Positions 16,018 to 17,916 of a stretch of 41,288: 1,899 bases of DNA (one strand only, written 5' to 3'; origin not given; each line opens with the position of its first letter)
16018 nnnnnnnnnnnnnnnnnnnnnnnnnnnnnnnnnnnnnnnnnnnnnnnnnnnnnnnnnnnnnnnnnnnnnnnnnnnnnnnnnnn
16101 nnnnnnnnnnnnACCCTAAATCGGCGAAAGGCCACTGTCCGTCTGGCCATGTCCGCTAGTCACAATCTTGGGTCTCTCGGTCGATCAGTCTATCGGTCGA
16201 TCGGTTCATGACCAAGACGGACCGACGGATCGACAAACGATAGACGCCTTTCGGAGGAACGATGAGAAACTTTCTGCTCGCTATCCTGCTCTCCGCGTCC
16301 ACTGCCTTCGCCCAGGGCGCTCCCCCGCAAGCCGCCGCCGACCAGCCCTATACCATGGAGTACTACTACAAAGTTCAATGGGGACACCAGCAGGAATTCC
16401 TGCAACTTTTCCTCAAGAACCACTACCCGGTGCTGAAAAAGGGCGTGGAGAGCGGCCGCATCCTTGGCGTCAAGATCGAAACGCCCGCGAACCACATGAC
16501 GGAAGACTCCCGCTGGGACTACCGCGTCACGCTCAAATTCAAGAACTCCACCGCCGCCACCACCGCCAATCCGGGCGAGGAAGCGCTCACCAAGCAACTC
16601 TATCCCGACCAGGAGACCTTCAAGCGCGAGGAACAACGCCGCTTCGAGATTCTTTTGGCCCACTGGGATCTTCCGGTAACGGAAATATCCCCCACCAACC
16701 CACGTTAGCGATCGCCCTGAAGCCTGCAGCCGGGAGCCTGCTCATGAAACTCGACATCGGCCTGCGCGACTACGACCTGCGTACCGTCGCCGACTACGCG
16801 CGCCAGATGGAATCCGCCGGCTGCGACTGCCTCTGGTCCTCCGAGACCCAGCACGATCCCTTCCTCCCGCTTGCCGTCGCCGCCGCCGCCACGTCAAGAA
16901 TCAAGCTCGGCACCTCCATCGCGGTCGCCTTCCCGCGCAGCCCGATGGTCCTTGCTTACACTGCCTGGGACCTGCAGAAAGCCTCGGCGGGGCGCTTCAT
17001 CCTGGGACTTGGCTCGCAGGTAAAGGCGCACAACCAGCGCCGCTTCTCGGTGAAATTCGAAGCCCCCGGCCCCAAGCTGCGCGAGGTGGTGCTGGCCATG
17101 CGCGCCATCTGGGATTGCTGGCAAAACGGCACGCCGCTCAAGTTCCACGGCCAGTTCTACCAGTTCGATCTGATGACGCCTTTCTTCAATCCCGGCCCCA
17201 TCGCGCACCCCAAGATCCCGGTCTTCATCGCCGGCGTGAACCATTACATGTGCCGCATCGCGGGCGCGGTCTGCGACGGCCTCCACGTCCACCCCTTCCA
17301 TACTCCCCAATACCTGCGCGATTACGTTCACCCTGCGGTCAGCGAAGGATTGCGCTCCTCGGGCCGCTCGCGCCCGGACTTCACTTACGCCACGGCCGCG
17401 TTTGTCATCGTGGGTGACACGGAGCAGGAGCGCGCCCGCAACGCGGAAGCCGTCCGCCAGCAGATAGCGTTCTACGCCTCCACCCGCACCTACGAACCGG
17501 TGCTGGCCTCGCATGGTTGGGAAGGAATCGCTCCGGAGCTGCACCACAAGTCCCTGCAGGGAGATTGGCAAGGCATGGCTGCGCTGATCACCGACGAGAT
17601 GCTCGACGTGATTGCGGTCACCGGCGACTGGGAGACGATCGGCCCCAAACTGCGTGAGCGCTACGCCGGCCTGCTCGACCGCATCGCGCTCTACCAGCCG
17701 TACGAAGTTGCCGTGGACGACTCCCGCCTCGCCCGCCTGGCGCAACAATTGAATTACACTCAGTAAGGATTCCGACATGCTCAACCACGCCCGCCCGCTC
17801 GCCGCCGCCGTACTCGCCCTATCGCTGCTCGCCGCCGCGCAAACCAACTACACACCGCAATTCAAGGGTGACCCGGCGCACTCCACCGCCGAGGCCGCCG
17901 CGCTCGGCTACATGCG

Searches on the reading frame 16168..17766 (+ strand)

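Call 65: search_protein_families(library=pfam, proteins=[window:16168-17766:+], max_evalue=0.0001)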
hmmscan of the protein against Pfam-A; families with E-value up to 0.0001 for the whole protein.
window:16168-17766:+ (532 aa): 1 family
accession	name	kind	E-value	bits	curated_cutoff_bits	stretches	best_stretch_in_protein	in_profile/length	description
PF00296.26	Bac_luciferase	-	1.7e-69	235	27.9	1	203-501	21-309/314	Luciferase-like monooxygenase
